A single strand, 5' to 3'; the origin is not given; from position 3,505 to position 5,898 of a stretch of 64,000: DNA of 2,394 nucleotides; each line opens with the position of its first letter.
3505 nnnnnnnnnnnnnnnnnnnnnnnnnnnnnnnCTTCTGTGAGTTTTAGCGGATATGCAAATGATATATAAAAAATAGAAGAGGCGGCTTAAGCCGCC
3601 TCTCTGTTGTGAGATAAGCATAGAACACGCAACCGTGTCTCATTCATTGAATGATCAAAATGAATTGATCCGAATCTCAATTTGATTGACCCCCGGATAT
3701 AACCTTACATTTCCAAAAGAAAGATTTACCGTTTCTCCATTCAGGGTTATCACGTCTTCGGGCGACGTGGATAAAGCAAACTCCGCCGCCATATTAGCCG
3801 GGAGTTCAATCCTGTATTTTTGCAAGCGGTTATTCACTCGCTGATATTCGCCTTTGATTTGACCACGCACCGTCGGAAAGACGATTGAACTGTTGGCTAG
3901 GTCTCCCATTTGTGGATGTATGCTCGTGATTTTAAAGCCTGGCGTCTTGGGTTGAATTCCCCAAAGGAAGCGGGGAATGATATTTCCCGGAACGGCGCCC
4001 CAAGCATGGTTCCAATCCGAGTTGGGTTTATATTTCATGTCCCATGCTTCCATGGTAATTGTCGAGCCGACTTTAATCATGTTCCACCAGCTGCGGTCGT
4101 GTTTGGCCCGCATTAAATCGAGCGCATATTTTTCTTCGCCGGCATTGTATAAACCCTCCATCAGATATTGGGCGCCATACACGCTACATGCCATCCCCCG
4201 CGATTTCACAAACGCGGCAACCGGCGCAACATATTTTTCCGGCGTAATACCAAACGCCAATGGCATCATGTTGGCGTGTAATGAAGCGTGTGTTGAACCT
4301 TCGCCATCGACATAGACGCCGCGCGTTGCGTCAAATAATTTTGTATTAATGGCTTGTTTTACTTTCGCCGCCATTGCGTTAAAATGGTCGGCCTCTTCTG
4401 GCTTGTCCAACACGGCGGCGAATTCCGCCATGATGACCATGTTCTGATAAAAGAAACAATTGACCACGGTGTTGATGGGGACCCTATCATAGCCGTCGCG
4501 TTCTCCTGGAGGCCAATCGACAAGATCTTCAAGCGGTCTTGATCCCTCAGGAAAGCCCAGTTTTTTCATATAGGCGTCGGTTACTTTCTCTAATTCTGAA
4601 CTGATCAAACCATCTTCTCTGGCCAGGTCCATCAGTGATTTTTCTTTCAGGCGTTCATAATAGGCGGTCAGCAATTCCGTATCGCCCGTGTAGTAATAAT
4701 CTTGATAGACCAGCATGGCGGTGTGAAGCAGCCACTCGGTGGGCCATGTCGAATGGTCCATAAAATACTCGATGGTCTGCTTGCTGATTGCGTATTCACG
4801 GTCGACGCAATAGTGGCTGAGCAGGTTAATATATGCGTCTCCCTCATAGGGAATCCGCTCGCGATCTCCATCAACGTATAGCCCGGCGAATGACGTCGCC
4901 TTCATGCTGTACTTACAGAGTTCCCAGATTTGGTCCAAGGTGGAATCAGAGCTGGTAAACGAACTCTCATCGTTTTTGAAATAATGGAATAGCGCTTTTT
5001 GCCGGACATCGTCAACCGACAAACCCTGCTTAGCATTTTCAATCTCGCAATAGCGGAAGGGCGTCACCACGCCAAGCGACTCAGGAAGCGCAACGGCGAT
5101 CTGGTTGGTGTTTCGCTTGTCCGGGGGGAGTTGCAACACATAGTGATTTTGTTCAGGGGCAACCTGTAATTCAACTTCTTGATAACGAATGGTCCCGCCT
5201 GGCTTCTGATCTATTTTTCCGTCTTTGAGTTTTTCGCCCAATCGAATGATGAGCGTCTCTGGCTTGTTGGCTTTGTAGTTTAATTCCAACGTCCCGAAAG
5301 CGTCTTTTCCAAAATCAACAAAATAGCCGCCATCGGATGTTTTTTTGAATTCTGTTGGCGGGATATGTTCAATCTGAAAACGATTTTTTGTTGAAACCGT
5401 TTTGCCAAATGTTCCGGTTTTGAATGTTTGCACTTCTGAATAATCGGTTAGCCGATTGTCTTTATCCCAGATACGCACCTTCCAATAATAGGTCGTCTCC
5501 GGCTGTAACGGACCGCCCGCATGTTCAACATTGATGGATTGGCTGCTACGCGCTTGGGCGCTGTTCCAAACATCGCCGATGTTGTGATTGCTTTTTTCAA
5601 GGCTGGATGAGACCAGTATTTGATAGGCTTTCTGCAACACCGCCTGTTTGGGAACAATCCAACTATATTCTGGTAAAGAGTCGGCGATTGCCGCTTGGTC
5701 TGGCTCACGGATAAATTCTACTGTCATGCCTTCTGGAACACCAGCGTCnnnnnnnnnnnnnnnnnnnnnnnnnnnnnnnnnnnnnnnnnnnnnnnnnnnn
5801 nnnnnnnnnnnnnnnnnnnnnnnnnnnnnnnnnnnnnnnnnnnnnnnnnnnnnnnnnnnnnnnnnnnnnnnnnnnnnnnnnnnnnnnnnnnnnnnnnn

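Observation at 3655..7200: Single polypeptide fusing a formylglycine sulfatase to a GH78 alpha-L-rhamnosidase-like module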

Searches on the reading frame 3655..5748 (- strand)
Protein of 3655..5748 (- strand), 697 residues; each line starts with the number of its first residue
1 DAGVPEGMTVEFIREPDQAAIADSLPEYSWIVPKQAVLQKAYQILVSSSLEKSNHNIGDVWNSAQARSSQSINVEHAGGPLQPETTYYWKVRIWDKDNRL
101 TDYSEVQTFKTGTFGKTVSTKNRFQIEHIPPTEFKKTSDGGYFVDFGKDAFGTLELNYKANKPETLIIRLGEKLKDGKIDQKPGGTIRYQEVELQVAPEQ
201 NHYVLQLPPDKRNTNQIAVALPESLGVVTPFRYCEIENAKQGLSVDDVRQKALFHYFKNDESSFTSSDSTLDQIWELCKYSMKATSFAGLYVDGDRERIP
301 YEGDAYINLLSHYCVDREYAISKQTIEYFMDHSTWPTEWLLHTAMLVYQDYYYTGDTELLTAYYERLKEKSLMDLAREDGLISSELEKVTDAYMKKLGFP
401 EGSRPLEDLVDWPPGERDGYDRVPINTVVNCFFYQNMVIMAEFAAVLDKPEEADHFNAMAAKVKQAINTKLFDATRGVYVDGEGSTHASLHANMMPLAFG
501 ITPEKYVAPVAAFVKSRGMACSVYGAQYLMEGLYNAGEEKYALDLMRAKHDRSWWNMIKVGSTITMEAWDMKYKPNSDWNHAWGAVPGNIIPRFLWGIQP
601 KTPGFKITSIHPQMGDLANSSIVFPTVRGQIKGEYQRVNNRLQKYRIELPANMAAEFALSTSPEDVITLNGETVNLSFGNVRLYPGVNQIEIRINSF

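Call 20: search_solved_structures(query=window:3655-5748:-, max_evalue=0.001, show_alignments=3)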
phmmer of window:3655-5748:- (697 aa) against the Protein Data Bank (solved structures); distinct sequences matched with E-value up to 0.001: 5.
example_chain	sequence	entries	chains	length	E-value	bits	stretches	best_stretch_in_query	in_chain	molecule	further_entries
6i60_A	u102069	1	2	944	7.7e-24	87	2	24-115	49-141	Alpha-rhamnosidase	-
3w5m_A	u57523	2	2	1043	1.5e-20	76.1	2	9-117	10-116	Putative rhamnosidase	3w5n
3cih_A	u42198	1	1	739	9.9e-15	56.9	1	95-632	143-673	Putative alpha-rhamnosidase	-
2okx_A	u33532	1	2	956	2.2e-11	45.9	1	408-662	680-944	Rhamnosidase B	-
8iwd_A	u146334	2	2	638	0.00048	21.6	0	434-677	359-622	Alpha-L-rhamnosidase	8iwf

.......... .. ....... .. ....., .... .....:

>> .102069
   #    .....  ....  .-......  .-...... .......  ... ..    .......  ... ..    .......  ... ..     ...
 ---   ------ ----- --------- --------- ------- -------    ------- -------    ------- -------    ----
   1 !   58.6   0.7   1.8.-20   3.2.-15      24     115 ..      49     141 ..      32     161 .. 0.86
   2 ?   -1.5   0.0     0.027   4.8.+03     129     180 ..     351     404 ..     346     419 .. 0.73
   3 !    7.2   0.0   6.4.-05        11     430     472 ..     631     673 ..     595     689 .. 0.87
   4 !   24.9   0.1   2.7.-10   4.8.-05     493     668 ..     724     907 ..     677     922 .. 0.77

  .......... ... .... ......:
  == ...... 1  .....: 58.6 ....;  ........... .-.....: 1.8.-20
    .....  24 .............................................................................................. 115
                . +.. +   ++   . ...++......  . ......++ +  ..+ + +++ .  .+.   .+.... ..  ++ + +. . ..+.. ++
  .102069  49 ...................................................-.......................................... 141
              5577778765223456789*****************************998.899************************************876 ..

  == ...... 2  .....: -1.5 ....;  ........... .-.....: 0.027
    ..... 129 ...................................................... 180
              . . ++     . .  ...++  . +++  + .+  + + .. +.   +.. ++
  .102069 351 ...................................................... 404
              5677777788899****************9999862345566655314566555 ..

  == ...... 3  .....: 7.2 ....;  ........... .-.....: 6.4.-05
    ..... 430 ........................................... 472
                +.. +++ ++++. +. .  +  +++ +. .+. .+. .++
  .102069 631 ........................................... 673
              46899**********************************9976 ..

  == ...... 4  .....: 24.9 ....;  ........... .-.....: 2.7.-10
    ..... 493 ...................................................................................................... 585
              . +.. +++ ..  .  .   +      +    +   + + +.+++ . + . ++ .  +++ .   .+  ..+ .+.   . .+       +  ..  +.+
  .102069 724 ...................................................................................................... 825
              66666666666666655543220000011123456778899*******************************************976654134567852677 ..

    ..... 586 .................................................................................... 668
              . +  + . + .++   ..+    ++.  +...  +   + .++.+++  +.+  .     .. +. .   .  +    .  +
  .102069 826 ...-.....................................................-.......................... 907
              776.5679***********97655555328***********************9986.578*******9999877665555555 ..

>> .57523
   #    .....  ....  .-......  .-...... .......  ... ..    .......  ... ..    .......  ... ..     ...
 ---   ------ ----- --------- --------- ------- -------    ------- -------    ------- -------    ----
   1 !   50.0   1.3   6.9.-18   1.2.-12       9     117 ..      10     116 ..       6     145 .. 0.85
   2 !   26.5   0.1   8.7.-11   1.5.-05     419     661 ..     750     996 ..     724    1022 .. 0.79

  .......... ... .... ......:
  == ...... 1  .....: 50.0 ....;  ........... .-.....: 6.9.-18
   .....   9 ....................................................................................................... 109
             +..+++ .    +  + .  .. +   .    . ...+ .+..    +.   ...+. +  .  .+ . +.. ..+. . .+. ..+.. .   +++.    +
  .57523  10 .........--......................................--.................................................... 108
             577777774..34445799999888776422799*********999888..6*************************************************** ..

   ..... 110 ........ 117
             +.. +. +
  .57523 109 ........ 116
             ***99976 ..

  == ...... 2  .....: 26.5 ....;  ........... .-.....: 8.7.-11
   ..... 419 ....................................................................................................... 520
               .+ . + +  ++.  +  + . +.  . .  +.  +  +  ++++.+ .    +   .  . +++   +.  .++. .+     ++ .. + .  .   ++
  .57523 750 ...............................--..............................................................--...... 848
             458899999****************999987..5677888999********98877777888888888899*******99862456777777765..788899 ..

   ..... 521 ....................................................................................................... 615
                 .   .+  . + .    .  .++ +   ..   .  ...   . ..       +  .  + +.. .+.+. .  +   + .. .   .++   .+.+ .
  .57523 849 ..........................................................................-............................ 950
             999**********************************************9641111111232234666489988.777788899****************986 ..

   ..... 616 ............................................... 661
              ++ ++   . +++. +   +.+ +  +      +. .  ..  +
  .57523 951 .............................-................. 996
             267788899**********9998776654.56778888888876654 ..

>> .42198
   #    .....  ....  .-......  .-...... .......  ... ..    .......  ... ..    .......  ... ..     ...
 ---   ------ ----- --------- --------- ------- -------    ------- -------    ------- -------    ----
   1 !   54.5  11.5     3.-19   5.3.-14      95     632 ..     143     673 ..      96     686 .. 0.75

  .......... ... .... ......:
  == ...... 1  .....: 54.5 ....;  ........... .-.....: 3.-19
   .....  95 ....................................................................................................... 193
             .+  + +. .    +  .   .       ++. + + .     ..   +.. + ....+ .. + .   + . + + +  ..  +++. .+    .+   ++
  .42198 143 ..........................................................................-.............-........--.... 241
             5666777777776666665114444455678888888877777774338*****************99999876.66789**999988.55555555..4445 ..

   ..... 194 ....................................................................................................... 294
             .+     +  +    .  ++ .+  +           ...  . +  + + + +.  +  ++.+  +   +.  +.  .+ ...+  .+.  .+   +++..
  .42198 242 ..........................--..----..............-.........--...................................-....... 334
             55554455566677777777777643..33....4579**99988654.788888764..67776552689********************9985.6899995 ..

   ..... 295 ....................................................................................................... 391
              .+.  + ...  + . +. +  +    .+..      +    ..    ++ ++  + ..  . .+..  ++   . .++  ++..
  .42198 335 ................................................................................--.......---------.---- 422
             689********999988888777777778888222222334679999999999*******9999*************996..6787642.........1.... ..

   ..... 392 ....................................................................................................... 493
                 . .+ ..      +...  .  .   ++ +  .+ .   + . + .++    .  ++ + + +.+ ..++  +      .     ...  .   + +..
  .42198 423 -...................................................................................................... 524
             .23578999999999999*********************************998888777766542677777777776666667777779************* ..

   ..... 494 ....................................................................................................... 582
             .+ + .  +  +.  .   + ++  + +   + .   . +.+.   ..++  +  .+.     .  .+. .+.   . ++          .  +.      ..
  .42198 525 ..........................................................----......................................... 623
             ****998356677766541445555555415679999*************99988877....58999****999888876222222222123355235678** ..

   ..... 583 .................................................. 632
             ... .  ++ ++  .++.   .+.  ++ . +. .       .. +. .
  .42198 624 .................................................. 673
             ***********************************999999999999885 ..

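Call 31: search_protein_representatives(protein=window:3655-5748:-)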
Query: 697 residues. Proteins with E-value up to 0.001 (for the whole library): 9805; up to 1e-10: 3375; up to 1e-30: 797. The best 150 are listed.
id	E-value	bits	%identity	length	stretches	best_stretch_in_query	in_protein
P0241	1.2e-268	909.4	57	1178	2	5-697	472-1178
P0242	4.9e-238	808.2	53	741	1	4-694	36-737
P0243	1.1e-205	701.3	49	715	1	4-659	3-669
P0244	5.1e-199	679.3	47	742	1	4-672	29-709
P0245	1.5e-197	674.4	54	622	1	118-692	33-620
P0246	4.7e-189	646.3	46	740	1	4-675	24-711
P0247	3.9e-186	636.7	48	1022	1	5-665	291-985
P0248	4.1e-185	633.3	48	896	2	129-657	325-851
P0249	1.4e-182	625.0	46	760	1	19-676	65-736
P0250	4.2e-181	620.0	47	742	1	4-675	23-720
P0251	2.8e-179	614.1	44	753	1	4-675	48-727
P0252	4.1e-176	603.6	44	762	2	129-662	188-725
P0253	2.7e-174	597.6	47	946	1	4-654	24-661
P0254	1.2e-173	595.5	43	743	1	4-662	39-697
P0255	9.8e-173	592.4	50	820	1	124-667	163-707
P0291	6.5e-151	520.3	41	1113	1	8-683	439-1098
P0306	2.1e-145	502.0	41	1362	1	2-675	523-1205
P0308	6.4e-144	497.2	42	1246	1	4-672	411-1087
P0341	9.8e-126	437.1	39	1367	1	6-675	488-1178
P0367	4.9e-116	405.0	38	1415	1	7-662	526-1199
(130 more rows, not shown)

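Call 36: search_protein_families(library=pfam, proteins=[P0241, P0242, P0291, P0306, P0308, P0341, P0367, P0247], max_evalue=0.00001)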
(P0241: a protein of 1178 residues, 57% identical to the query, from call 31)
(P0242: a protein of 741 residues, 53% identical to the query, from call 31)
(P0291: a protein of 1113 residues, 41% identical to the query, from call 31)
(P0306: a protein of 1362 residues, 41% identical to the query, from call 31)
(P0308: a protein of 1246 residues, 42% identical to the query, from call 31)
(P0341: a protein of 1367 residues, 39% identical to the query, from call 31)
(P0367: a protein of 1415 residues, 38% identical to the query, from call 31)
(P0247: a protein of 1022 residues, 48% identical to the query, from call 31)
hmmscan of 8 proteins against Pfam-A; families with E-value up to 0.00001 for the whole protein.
P0241 (1178 aa): 6 families
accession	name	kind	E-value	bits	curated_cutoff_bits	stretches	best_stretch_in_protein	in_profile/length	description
PF00884.28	Sulfatase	-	7.4e-48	163.8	25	1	35-364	1-301/301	Sulfatase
PF17389.8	Bac_rhamnosid6H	-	8.9e-44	150.6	24.5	1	728-1074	3-337/339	Bacterial alpha-L-rhamnosidase 6 hairpin glycosidase domain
PF16347.10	SGSH_C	-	7.4e-31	107.8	29.3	1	314-458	1-149/154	N-sulphoglucosamine sulphohydrolase, C-terminal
PF25788.1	Ig_Rha78A_N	-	7.9e-26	90.8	27.4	1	473-579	2-102/105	Rha78A-like, N-terminal immunoglobulin domain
PF17390.7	Bac_rhamnosid_C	-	4.1e-07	30.2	22.1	1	1078-1149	1-72/78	Bacterial alpha-L-rhamnosidase C-terminal domain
PF01204.24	Trehalase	-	2.6e-06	27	21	1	908-962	306-361/512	Trehalase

P0242 (741 aa): 5 families
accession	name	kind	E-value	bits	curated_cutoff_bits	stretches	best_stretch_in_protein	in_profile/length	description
PF17389.8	Bac_rhamnosid6H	-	1.6e-44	153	24.5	1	293-637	3-336/339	Bacterial alpha-L-rhamnosidase 6 hairpin glycosidase domain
PF25788.1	Ig_Rha78A_N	-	2.9e-22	79.4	27.4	1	38-141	2-100/105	Rha78A-like, N-terminal immunoglobulin domain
PF17390.7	Bac_rhamnosid_C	-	1.2e-06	28.7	22.1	1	642-699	1-59/78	Bacterial alpha-L-rhamnosidase C-terminal domain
PF05592.18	Bac_rhamnosid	-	3.1e-06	27.5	22.2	0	168-284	2-100/102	Bacterial alpha-L-rhamnosidase concanavalin-like domain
PF01204.24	Trehalase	-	5.5e-06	26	21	1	474-543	309-382/512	Trehalase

P0291 (1113 aa): 5 families
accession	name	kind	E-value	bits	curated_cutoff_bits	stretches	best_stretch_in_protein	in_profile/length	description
PF17389.8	Bac_rhamnosid6H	-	7.4e-47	160.7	24.5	1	693-1005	2-336/339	Bacterial alpha-L-rhamnosidase 6 hairpin glycosidase domain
PF25788.1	Ig_Rha78A_N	-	1.4e-21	77.1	27.4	1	437-546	2-104/105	Rha78A-like, N-terminal immunoglobulin domain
PF17390.7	Bac_rhamnosid_C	-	3.2e-10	40.1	22.1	1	1010-1081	1-72/78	Bacterial alpha-L-rhamnosidase C-terminal domain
PF22422.2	MGH1-like_GH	-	3.6e-08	33.8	27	1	833-904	166-237/356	Mannosylglycerate hydrolase MGH1-like glycoside hydrolase domain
PF05592.18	Bac_rhamnosid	-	1.5e-06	28.5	22.2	1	573-687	6-102/102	Bacterial alpha-L-rhamnosidase concanavalin-like domain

P0306 (1362 aa): 9 families
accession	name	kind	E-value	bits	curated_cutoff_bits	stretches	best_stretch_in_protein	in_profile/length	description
PF17389.8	Bac_rhamnosid6H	-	9.8e-41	140.6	24.5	1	793-1116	3-337/339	Bacterial alpha-L-rhamnosidase 6 hairpin glycosidase domain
PF25788.1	Ig_Rha78A_N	-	2.2e-22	79.7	27.4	1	541-634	14-101/105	Rha78A-like, N-terminal immunoglobulin domain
PF18884.5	TSP3_bac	-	4.3e-13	49.3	25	0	492-513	1-22/22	Bacterial TSP3 repeat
PF00754.31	F5_F8_type_C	-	9.5e-12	45.6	28.2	1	285-398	2-122/127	F5/8 type C domain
PF17390.7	Bac_rhamnosid_C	-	2.8e-10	40.3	22.1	1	1120-1190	1-66/78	Bacterial alpha-L-rhamnosidase C-terminal domain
PF13385.13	Laminin_G_3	-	4.3e-10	40.4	27.6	1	102-274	9-147/151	Concanavalin A-like lectin/glucanases superfamily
PF22633.2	F5_F8_type_C_2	-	2.4e-08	34.9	27.8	1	299-387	2-91/91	NedA-like, galactose-binding domain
PF22422.2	MGH1-like_GH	-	1.4e-06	28.6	27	1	942-1035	168-265/356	Mannosylglycerate hydrolase MGH1-like glycoside hydrolase domain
PF01204.24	Trehalase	-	1.4e-06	27.9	21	1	949-1039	309-407/512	Trehalase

P0308 (1246 aa): 5 families
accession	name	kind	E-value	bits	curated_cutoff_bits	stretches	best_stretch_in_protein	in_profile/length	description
PF17389.8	Bac_rhamnosid6H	-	9e-40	137.4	24.5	1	681-1003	2-339/339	Bacterial alpha-L-rhamnosidase 6 hairpin glycosidase domain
PF25788.1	Ig_Rha78A_N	-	2.9e-22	79.3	27.4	1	424-520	11-101/105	Rha78A-like, N-terminal immunoglobulin domain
PF13205.12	Big_5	-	4.8e-11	43.8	23.6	1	235-345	1-105/105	Bacterial Ig-like domain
PF17390.7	Bac_rhamnosid_C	-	7.4e-08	32.5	22.1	1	1005-1075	1-66/78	Bacterial alpha-L-rhamnosidase C-terminal domain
PF22422.2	MGH1-like_GH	-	7.2e-06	26.2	27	0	835-921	174-267/356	Mannosylglycerate hydrolase MGH1-like glycoside hydrolase domain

P0341 (1367 aa): 5 families
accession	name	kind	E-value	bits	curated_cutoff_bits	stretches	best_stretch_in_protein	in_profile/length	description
PF17389.8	Bac_rhamnosid6H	-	1e-45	156.9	24.5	1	764-1100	2-339/339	Bacterial alpha-L-rhamnosidase 6 hairpin glycosidase domain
PF25788.1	Ig_Rha78A_N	-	4.9e-24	85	27.4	1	497-596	9-102/105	Rha78A-like, N-terminal immunoglobulin domain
PF17390.7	Bac_rhamnosid_C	-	3.9e-15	55.9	22.1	1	1102-1171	1-71/78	Bacterial alpha-L-rhamnosidase C-terminal domain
PF13385.13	Laminin_G_3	-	2.1e-13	51.1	27.6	1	134-284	16-149/151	Concanavalin A-like lectin/glucanases superfamily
PF13927.12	Ig_3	-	1.6e-08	35.4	30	0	398-462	7-78/78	Immunoglobulin domain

P0367 (1415 aa): 6 families
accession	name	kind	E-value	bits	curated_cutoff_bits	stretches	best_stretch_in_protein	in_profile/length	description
PF17389.8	Bac_rhamnosid6H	-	1.1e-47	163.4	24.5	1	798-1132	2-339/339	Bacterial alpha-L-rhamnosidase 6 hairpin glycosidase domain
PF25788.1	Ig_Rha78A_N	-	1.8e-20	73.5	27.4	1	533-633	8-102/105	Rha78A-like, N-terminal immunoglobulin domain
PF17390.7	Bac_rhamnosid_C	-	1.6e-13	50.7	22.1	1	1134-1199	1-66/78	Bacterial alpha-L-rhamnosidase C-terminal domain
PF17963.7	Big_9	-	7.9e-13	49.5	23.6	1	1245-1336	1-89/89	Bacterial Ig domain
PF17892.7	Cadherin_5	-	7.7e-07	29.3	26.5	1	1276-1337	34-97/98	Cadherin-like domain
PF22422.2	MGH1-like_GH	-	7.8e-06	26.1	27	0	954-1048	168-266/356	Mannosylglycerate hydrolase MGH1-like glycoside hydrolase domain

P0247 (1022 aa): 4 families
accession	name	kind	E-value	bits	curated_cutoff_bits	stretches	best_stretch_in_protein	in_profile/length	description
PF17389.8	Bac_rhamnosid6H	-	3.4e-46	158.5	24.5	1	566-914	2-337/339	Bacterial alpha-L-rhamnosidase 6 hairpin glycosidase domain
PF25788.1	Ig_Rha78A_N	-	7.5e-26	90.9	27.4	1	296-400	6-104/105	Rha78A-like, N-terminal immunoglobulin domain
PF17390.7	Bac_rhamnosid_C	-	3.8e-13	49.5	22.1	1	918-982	1-66/78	Bacterial alpha-L-rhamnosidase C-terminal domain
PF22422.2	MGH1-like_GH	-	1e-06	29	27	0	652-839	73-268/356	Mannosylglycerate hydrolase MGH1-like glycoside hydrolase domain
